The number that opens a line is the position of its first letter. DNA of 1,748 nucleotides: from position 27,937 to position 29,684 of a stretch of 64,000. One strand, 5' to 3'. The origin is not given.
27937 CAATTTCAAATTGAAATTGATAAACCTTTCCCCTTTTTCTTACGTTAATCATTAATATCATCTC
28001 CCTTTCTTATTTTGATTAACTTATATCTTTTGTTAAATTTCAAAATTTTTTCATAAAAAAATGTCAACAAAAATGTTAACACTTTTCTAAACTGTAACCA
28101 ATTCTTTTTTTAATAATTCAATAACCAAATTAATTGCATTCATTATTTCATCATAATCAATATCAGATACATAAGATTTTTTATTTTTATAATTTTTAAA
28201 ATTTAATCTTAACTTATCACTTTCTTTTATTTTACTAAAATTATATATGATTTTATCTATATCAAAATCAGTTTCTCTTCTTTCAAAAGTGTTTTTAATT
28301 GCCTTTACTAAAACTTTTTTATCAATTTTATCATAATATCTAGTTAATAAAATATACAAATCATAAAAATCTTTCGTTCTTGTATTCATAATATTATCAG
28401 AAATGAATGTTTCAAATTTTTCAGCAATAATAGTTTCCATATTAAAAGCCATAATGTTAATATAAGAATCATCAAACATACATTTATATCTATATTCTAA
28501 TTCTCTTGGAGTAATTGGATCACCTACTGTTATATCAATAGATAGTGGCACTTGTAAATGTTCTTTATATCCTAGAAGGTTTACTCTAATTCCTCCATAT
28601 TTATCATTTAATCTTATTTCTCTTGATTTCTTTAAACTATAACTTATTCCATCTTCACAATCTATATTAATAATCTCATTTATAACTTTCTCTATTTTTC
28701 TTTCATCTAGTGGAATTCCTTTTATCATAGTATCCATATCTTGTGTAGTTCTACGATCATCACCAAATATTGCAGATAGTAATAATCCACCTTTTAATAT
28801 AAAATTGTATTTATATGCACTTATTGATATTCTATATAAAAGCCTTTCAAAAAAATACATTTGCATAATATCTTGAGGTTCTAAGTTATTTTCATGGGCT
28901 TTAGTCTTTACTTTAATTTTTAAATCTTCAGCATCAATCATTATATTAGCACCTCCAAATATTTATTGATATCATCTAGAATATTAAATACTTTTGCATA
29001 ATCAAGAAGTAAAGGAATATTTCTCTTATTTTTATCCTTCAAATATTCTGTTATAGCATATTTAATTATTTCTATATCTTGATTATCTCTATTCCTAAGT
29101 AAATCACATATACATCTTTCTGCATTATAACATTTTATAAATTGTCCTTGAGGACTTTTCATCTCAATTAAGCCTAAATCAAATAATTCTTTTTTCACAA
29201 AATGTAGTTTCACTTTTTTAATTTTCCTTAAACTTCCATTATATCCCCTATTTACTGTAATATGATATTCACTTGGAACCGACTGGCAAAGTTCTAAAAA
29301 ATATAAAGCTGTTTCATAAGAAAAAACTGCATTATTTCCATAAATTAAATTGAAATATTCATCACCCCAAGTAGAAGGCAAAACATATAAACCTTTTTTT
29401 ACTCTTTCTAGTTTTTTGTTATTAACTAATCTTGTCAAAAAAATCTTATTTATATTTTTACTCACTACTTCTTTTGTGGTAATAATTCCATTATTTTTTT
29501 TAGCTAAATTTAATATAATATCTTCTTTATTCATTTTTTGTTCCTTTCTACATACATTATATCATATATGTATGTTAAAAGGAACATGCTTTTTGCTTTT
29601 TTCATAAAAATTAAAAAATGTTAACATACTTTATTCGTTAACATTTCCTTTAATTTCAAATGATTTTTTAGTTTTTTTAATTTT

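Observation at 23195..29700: Degraded mobile/defence island splitting the conserved hpf-secA-prfB linkage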

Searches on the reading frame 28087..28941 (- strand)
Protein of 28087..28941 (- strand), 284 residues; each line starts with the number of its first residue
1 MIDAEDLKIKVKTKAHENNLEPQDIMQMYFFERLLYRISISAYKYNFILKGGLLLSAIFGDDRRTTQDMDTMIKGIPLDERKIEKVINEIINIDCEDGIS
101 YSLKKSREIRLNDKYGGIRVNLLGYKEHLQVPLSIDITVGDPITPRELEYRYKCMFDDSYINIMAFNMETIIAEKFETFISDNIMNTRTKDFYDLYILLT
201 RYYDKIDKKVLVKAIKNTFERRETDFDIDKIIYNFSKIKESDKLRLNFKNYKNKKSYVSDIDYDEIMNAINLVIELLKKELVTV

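Call 3: search_protein_families(library=pfam, proteins=[window:28087-28941:-], max_evalue=0.01)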
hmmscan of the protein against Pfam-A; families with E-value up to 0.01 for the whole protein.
window:28087-28941:- (284 aa): 1 family
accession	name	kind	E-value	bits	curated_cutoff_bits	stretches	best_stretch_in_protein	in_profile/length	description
PF08843.17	AbiEii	-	1.9e-37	129.9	22.5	1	33-266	1-235/238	Nucleotidyl transferase AbiEii toxin, Type IV TA system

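Call 4: search_protein_families(library=padloc, proteins=[window:28087-28941:-], max_evalue=0.01)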
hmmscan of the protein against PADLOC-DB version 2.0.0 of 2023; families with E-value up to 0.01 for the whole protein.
window:28087-28941:- (284 aa): 17 families
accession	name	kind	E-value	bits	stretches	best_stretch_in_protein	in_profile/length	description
PDLC02288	AbiEii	-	3.8e-90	299.7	1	3-278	9-274/294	AbiEii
PDLC02312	AbiEii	-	1.1e-49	167.1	1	10-227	15-232/299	AbiEii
PDLC02326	AbiEii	-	1.1e-36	123.7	1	4-127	4-126/133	AbiEii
PDLC02320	AbiEii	-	8.2e-36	121.2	1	136-277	1-142/147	AbiEii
PDLC02319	AbiEii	-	5.5e-29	99.6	1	35-273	6-231/241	AbiEii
PDLC02291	AbiEii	-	1.3e-28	98.2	1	7-224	19-223/310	AbiEii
PDLC02310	AbiEii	-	1e-18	65.7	1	34-271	29-259/265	AbiEii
PDLC02304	AbiEii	-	1.4e-17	62.5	1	10-237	6-223/260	AbiEii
PDLC02308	AbiEii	-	2.6e-13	48.3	1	24-270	8-260/279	AbiEii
PDLC02329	AbiEii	-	3.6e-11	40.9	1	12-226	21-235/294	AbiEii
PDLC02314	AbiEii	-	2.8e-10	38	1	7-224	13-226/290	AbiEii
PDLC02306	AbiEii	-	1e-09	36.5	2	160-230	165-237/280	AbiEii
PDLC02301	AbiEii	-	2.8e-08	31.7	1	42-75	59-92/291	AbiEii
PDLC02311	AbiEii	-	1.3e-06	26.4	1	9-271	5-254/283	AbiEii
PDLC02292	AbiEii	-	3e-05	21.9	1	5-93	8-90/283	AbiEii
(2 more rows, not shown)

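Call 23: search_protein_families(library=ncbifam, proteins=[window:28087-28941:-], max_evalue=0.001)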
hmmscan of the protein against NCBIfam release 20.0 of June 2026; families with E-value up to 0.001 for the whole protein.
window:28087-28941:- (284 aa): 0 families

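Call 24: find_encoding_contigs(protein=window:28087-28941:-, flank=8000, max_places=8)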
Protein window:28087-28941:- (284 aa): 1 contig read that carries it; 1 place shown.
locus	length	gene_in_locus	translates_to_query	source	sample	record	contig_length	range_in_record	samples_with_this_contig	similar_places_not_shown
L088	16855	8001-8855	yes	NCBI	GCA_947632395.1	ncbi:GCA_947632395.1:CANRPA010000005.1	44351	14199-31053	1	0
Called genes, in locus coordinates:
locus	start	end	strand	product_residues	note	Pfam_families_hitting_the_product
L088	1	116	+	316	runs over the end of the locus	PF01193:RNA_pol_L, PF01000:RNA_pol_A_bac, PF03118:RNA_pol_A_CTD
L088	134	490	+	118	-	PF01196:Ribosomal_L17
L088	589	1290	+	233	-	PF00072:Response_reg (faint), PF04397:LytTR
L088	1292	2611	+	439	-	PF02518:HATPase_c (weak), PF14501:HATPase_c_5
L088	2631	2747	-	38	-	-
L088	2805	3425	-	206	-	PF04647:AgrB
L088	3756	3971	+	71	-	PF00313:CSD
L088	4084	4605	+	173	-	PF02482:Ribosomal_S30AE, PF16321:Ribosom_S30AE_C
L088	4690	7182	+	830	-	PF07517:SecA_DEAD, PF00270:DEAD (faint), PF01043:SecA_PP_bind, PF21090:P-loop_SecA, PF07516:SecA_SW, PF02810:SEC-C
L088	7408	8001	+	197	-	PF13338:AbiEi_4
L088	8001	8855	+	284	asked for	PF08843:AbiEii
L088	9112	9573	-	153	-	PF00165:HTH_AraC (weak), PF12833:HTH_18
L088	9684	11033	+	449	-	PF02534:T4SS-DNA_transf, PF10412:TrwB_AAD_bind, PF12696:TraG-D_C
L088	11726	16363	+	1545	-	PF00498:FHA, PF01580:FtsK_SpoIIIE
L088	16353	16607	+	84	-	-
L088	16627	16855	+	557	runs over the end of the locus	-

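Call 44: search_solved_structures(query=window:28087-28941:-, max_evalue=0.01, show_alignments=1)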
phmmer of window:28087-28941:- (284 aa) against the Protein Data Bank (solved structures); distinct sequences matched with E-value up to 0.01: 1.
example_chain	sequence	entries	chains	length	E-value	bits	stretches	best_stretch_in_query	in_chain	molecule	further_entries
9hlo_B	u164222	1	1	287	6.1e-48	166.8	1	20-271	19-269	Abortive infection protein AbiGII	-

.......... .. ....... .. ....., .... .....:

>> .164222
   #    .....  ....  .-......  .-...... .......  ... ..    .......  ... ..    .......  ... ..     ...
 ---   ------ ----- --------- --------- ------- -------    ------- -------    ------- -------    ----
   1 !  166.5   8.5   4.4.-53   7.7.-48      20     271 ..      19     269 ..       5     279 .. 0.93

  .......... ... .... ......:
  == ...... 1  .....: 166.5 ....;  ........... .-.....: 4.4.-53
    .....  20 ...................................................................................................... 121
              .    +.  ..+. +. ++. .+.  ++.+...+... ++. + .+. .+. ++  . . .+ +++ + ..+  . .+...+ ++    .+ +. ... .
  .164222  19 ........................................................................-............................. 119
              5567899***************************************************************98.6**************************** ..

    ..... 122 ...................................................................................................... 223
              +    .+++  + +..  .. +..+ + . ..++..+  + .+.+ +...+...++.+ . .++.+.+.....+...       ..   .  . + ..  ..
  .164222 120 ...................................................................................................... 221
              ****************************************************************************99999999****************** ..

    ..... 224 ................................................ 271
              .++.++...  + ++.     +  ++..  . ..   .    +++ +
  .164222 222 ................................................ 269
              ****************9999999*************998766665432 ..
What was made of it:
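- On AbiE (type IV TA / abortive infection): PDB 9hlo_B E 6e-48 (calls 3, 4, 44).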

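Call 65: find_related_loci(query=window:28087-28941:-, collection=metagenome_contigs, flank=10000)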
Query window:28087-28941:- (284 aa) in metagenome_contigs; peptide patterns used: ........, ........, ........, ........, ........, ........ (x = any residue, [..] = any of these).
290 stretches matched a pattern; 38 encode a relative of the query (tblastn E <= 1e-3); 38 distinct loci.
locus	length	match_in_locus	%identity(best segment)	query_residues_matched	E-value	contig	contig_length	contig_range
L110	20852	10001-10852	79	1-284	7e-153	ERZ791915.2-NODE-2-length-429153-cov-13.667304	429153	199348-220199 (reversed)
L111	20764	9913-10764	78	1-284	5e-151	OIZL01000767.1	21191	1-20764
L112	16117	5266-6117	79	1-284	2e-145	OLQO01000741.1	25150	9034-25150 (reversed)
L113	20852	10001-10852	76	1-284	9e-143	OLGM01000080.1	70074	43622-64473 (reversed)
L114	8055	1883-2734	76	1-284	3e-142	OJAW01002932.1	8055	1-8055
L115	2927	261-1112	76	1-284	7e-147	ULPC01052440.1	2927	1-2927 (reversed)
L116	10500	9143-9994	76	1-284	2e-140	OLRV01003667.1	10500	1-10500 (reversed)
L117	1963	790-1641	73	1-284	4e-148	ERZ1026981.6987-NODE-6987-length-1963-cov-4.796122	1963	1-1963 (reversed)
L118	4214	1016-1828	77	1-271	1e-140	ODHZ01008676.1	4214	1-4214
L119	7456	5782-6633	73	1-284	4e-132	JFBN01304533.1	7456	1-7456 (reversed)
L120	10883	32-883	72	1-284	3e-132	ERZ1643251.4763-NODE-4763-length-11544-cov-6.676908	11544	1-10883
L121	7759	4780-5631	73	1-284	4e-132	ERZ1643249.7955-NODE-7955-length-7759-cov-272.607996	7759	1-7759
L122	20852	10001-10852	72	1-284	2e-131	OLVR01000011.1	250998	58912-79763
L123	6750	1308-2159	72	1-284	3e-130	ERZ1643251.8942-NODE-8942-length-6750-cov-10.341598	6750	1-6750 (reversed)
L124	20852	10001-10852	72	1-284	2e-130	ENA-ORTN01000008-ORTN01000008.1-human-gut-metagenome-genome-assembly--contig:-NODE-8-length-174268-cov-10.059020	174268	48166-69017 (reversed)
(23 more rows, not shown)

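Call 68: search_protein_families(library=pfam, proteins=[L122:10881-11474:+, L122:11573-12238:+, L122:12293-13384:+, L122:13384-13737:+, L122:13737-14264:+, L122:14672-15229:+, L122:15230-15679:+, L119:6718-7266:+, L113:8345-8929:+, L113:11481-12014:+], max_evalue=0.001)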
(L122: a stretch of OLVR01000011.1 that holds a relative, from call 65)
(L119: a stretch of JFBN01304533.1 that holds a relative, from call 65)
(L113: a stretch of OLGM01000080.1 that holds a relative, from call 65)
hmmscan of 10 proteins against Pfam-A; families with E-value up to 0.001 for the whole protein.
L122:10881-11474:+ (197 aa): 2 families
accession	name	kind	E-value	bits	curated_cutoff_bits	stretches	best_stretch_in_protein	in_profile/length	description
PF14659.12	Phage_int_SAM_3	-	1.3e-05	25.7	22.6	1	88-135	1-48/58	Phage integrase, N-terminal SAM-like domain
PF14657.12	Arm-DNA-bind_4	-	9.5e-05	22.4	22.3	1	38-67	2-33/47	Arm DNA-binding domain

L122:11573-12238:+ (221 aa): 1 family
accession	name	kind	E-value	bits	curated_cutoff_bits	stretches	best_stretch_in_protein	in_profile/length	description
PF00589.27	Phage_integrase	-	3.7e-19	69.6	27.1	1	1-188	36-169/172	Phage integrase family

L122:12293-13384:+ (363 aa): 0 families

L122:13384-13737:+ (117 aa): 1 family
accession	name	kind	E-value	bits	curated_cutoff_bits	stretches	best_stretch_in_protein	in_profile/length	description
PF14213.11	DUF4325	-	2.7e-10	40.2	23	1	24-77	1-49/64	STAS-like domain of unknown function (DUF4325)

L122:13737-14264:+ (175 aa): 0 families

L122:14672-15229:+ (185 aa): 1 family
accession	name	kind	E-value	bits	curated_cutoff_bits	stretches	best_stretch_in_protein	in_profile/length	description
PF13310.11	Virulence_RhuM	-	2.7e-56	191.1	33.7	1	63-185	1-124/252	Virulence protein RhuM family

L122:15230-15679:+ (149 aa): 1 family
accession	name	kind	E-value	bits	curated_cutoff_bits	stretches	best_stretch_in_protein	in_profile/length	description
PF13310.11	Virulence_RhuM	-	5.8e-42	144.2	33.7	1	1-123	126-248/252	Virulence protein RhuM family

L119:6718-7266:+ (182 aa): 2 families
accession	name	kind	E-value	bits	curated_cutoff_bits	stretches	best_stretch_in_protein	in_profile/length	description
PF14659.12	Phage_int_SAM_3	-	5e-06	27.1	22.6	1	73-119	1-47/58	Phage integrase, N-terminal SAM-like domain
PF14657.12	Arm-DNA-bind_4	-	9.6e-05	22.3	22.3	1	23-52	2-33/47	Arm DNA-binding domain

L113:8345-8929:+ (194 aa): 1 family
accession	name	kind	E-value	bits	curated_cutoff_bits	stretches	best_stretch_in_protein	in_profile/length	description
PF01931.24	NTPase_I-T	-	2.3e-31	109.3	25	1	6-169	1-159/162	Protein of unknown function DUF84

L113:11481-12014:+ (177 aa): 0 families

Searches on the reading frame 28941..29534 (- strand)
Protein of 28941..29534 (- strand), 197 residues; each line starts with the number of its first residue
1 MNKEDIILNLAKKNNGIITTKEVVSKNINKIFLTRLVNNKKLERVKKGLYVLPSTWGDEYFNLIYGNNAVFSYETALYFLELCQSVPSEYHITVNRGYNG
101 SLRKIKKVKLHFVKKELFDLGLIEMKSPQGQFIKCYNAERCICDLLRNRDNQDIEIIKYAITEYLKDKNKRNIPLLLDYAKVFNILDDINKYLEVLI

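Call 3: search_protein_families(library=pfam, proteins=[window:28941-29534:-], max_evalue=0.01)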
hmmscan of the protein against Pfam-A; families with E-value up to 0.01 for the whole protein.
window:28941-29534:- (197 aa): 1 family
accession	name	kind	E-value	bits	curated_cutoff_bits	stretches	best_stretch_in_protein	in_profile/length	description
PF13338.12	AbiEi_4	-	9.2e-09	35.7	25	1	6-53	2-49/49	Transcriptional regulator, AbiEi antitoxin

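Call 4: search_protein_families(library=padloc, proteins=[window:28941-29534:-], max_evalue=0.01)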
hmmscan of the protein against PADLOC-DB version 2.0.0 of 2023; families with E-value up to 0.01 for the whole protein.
window:28941-29534:- (197 aa): 28 families (the best 25 are shown)
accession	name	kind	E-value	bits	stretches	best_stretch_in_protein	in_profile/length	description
PDLC02225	AbiEi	-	1.8e-60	202.1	1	1-197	4-195/198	AbiEi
PDLC02265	AbiEi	-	2.2e-29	100.6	1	2-196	2-197/198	AbiEi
PDLC02248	AbiEi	-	1.1e-28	98.3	1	1-195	1-196/198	AbiEi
PDLC02263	AbiEi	-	1.8e-23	81.7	1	6-196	52-244/244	AbiEi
PDLC02238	AbiEi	-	2.5e-22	77.6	1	17-193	2-175/180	AbiEi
PDLC02275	AbiEi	-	3.4e-22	77.4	1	10-197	5-184/184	AbiEi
PDLC02245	AbiEi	-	4.4e-20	70.2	1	12-197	7-194/194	AbiEi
PDLC02283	AbiEi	-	6e-20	69.8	1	3-196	6-200/201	AbiEi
PDLC02249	AbiEi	-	4.8e-18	63.6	1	3-163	4-157/184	AbiEi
PDLC02253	AbiEi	-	6e-18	63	1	1-101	1-102/112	AbiEi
PDLC02239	AbiEi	-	1.9e-17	61.6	1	18-196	12-193/195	AbiEi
PDLC02228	AbiEi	-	2.1e-17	61.1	1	4-114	27-138/216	AbiEi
PDLC02262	AbiEi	-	3.3e-17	60.7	1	13-197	23-206/206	AbiEi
PDLC02260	AbiEi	-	7e-10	36.8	1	5-112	5-114/131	AbiEi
PDLC02267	AbiEi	-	5.7e-09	33.8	1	2-183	5-185/252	AbiEi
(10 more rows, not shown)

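Call 23: search_protein_families(library=ncbifam, proteins=[window:28941-29534:-], max_evalue=0.001)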
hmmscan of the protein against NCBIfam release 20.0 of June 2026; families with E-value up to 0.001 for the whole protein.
window:28941-29534:- (197 aa): 0 families

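Call 45: search_solved_structures(query=window:28941-29534:-, max_evalue=0.01, show_alignments=1)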
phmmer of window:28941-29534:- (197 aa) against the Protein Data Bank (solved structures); distinct sequences matched with E-value up to 0.01: 2.
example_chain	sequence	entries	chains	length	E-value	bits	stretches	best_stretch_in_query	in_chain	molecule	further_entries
9hlo_A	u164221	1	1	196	4.1e-32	114.7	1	1-197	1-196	Abortive infection protein AbiGI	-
6y8q_A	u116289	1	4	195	1.4e-31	113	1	3-197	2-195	Abortive phage infection protein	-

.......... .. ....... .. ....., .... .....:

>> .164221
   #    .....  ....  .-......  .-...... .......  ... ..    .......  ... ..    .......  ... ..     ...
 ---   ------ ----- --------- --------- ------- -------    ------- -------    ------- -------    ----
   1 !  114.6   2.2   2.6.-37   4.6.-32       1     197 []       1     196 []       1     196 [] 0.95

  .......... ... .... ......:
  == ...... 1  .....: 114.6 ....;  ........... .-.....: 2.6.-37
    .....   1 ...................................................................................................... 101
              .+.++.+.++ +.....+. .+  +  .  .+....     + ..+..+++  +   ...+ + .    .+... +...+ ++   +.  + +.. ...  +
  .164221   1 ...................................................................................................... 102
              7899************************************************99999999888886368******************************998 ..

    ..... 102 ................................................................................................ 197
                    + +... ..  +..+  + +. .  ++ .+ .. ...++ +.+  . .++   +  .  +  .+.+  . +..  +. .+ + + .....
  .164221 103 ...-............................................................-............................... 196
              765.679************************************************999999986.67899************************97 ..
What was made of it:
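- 28941..29534 (-): abiEi: antitoxin and autorepressor, 197 aa. Calls 3, 4 and 45 (full-length match to PDB 9hlo_A and 6y8q).
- On AbiE (type IV TA / abortive infection): PDB 9hlo_A and 6y8q match over residues 1-197 (calls 3, 4, 45).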
